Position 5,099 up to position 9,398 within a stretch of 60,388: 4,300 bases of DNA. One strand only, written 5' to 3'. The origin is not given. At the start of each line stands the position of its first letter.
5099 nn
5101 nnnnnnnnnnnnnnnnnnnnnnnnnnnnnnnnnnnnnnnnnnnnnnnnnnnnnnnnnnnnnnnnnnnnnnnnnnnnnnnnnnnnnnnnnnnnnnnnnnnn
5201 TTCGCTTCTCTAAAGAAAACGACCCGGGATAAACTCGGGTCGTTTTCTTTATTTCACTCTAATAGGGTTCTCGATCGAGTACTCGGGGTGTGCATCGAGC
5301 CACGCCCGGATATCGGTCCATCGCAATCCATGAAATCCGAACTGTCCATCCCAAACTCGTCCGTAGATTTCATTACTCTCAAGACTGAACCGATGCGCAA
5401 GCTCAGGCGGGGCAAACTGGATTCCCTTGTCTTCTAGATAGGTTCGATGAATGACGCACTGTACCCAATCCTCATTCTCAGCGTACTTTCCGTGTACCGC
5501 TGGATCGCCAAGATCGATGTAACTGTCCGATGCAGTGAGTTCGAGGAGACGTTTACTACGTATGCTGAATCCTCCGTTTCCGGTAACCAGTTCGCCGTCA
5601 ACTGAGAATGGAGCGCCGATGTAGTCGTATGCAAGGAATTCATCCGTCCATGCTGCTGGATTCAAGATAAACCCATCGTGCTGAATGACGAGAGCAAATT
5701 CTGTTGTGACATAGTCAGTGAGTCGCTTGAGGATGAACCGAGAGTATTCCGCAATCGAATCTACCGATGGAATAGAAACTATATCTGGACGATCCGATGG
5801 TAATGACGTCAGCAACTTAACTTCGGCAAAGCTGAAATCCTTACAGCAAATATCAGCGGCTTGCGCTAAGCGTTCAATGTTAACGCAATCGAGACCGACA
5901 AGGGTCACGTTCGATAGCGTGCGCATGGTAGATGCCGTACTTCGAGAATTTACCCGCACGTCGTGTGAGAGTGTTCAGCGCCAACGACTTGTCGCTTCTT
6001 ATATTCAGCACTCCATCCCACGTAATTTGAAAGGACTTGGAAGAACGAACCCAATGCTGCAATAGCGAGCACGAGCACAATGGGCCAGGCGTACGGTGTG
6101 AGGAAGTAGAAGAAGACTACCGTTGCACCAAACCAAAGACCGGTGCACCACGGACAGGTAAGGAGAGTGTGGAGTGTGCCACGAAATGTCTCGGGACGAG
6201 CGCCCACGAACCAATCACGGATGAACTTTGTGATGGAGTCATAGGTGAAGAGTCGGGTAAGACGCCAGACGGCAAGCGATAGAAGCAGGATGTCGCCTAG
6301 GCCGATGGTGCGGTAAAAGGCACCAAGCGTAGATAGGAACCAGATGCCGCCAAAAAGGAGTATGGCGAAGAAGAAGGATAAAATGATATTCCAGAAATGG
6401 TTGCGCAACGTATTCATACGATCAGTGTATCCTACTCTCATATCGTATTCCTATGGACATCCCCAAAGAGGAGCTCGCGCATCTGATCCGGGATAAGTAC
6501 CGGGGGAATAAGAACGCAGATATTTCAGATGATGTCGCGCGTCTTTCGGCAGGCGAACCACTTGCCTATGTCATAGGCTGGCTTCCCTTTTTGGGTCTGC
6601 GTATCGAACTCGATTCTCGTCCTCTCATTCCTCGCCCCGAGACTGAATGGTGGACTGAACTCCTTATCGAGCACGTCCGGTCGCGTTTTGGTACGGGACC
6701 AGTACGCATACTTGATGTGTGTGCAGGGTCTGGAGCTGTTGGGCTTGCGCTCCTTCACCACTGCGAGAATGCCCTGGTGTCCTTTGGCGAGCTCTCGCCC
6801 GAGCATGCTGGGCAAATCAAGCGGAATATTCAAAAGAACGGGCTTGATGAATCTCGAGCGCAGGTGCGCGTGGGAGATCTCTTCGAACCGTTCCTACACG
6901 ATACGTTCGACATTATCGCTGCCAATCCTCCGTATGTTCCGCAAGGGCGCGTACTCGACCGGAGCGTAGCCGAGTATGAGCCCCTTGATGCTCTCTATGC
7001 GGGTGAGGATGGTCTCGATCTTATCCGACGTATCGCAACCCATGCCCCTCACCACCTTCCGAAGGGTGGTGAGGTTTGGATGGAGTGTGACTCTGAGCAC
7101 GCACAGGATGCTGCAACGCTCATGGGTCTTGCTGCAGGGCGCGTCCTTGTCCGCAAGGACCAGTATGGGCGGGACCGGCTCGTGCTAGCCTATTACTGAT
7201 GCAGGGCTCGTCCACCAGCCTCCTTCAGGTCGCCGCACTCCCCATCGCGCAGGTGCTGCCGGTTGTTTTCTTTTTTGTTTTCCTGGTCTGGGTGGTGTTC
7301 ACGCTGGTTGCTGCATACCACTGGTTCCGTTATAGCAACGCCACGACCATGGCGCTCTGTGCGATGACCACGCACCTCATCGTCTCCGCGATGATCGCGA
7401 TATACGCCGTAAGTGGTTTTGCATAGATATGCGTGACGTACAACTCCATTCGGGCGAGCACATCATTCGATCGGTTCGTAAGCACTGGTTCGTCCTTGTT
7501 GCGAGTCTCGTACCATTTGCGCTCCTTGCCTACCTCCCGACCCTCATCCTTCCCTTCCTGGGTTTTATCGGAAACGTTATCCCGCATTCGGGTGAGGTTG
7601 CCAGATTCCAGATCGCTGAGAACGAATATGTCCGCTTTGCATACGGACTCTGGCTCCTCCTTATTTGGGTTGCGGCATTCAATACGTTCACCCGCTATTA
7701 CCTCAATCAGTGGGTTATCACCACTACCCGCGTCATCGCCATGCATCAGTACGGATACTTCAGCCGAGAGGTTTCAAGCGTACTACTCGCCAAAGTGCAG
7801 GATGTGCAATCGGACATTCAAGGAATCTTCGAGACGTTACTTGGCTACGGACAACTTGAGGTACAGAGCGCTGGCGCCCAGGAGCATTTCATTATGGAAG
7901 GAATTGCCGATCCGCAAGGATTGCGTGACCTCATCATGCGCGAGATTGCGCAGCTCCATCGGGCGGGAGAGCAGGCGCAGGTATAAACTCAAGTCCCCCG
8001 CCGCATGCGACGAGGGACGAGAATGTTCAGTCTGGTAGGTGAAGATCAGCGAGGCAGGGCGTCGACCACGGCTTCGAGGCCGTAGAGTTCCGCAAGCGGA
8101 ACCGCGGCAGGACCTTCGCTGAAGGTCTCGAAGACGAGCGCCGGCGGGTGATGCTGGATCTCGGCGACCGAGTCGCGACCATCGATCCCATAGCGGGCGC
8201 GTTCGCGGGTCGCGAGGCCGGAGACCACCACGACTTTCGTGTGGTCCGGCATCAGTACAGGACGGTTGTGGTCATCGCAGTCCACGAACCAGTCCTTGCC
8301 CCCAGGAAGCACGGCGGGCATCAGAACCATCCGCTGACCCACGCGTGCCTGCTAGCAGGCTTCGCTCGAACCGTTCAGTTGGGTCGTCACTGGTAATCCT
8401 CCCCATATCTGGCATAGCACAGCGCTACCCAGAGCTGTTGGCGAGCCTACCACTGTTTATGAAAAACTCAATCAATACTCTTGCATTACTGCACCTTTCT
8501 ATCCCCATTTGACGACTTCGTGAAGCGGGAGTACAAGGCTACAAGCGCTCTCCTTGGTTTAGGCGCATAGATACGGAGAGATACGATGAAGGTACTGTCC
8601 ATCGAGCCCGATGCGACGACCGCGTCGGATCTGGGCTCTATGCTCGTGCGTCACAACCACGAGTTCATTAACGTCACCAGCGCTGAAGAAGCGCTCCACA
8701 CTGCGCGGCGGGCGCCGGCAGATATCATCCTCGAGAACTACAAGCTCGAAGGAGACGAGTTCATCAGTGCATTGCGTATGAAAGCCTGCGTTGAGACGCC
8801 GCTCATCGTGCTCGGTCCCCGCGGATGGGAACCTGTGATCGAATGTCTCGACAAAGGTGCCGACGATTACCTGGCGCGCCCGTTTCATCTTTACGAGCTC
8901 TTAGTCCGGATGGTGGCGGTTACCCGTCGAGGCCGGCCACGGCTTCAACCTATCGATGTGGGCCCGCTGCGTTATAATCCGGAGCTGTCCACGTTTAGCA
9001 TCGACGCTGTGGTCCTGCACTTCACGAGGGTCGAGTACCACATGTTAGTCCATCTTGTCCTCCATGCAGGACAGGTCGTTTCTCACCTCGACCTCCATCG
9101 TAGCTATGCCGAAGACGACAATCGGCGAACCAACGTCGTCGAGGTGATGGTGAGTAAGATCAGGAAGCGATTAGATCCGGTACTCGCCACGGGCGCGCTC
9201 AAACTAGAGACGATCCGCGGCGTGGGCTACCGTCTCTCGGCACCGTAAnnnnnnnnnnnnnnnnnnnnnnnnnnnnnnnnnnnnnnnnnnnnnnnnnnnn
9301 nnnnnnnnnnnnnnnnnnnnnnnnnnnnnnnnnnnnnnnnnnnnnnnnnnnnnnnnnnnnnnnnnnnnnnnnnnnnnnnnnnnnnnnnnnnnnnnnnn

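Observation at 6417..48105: Core genes look systematically leaderless (TAnnnT 6-7 nt before ATG), orphan genes are SD-led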

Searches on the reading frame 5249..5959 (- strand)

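Call 5: search_protein_families(library=pfam, proteins=[window:5249-5959:-], max_evalue=0.01)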
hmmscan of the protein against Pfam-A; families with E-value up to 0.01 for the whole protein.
window:5249-5959:- (236 aa): 1 family
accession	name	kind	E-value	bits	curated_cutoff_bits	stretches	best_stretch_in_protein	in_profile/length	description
PF18922.5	DUF5672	-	1.3e-16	61.1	24.4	1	66-197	12-148/164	Protein of unknown function (DUF5672)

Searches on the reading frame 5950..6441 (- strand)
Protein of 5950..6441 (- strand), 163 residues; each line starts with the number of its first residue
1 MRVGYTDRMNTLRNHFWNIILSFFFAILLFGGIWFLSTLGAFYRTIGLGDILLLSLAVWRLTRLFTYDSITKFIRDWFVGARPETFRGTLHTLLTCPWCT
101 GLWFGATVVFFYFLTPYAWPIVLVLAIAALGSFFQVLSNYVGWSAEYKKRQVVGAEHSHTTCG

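Call 5: search_protein_families(library=pfam, proteins=[window:5950-6441:-], max_evalue=0.01)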
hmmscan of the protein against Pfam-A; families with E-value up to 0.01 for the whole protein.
window:5950-6441:- (163 aa): 1 family
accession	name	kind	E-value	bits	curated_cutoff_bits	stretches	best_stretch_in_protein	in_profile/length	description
PF07098.16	DUF1360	-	8.8e-16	58.2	21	2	84-136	47-100/102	Protein of unknown function (DUF1360)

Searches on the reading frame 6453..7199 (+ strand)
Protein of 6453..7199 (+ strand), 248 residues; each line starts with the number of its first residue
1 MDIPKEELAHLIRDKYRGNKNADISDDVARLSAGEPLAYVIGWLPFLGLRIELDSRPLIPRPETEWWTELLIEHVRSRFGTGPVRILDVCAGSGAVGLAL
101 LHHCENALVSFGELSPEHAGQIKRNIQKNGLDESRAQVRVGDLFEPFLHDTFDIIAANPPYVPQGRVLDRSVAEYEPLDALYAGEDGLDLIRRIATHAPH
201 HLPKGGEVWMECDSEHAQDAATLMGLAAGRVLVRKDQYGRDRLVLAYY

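Call 5: search_protein_families(library=pfam, proteins=[window:6453-7199:+], max_evalue=0.01)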
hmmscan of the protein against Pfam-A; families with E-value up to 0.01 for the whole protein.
window:6453-7199:+ (248 aa): 6 families
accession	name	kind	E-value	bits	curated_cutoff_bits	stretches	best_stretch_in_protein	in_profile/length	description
PF05175.20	MTS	-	9.4e-13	48.6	23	1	68-166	20-113/170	Methyltransferase small domain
PF03602.21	Cons_hypoth95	-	3.7e-07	30.4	24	1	82-164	41-126/182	Conserved hypothetical protein 95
PF13649.12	Methyltransf_25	-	6.3e-06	27.2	27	1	86-157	1-70/97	Methyltransferase domain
PF08242.18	Methyltransf_12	-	0.0068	17.5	30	0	87-158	1-72/98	Methyltransferase domain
PF10294.15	Methyltransf_16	-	0.0082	16.4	21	0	82-140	46-104/174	Lysine methyltransferase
PF07669.17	Eco57I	-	0.0083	16.7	25.3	0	123-166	43-89/171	Eco57I restriction-modification methylase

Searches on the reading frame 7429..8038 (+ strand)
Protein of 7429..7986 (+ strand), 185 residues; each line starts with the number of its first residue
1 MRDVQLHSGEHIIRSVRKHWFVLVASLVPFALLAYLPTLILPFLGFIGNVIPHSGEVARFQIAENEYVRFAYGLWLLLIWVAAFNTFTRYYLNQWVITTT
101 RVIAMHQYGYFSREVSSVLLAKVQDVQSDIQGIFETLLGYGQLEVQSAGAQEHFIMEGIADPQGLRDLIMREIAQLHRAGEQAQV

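Call 5: search_protein_families(library=pfam, proteins=[window:7429-7986:+, window:7433-8038:+], max_evalue=0.01)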
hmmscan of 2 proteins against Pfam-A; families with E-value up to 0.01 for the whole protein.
window:7429-7986:+ (185 aa): 1 family
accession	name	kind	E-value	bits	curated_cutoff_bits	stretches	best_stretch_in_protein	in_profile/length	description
PF03703.20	bPH_2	-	1.2e-07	32.3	22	1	94-169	5-78/78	Bacterial PH domain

window:7433-8038:+ (201 aa): 0 families

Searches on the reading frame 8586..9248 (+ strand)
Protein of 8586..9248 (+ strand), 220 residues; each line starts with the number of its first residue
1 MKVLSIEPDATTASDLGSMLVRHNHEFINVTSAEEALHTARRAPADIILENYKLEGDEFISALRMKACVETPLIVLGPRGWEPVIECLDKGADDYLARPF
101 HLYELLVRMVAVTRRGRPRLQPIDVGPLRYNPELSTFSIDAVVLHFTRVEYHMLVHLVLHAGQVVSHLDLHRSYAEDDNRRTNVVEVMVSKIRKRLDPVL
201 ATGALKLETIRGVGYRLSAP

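Call 6: search_protein_families(library=pfam, proteins=[window:8586-9248:+], max_evalue=0.01)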
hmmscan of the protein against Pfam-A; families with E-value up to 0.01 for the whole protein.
window:8586-9248:+ (220 aa): 2 families
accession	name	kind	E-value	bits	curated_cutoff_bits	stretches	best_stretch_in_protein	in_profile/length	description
PF00486.34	Trans_reg_C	-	4.1e-13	49.6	26.2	1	144-217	4-77/77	Transcriptional regulatory protein, C terminal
PF00072.30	Response_reg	-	5.4e-06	27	30.2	1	3-107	1-108/111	Response regulator receiver domain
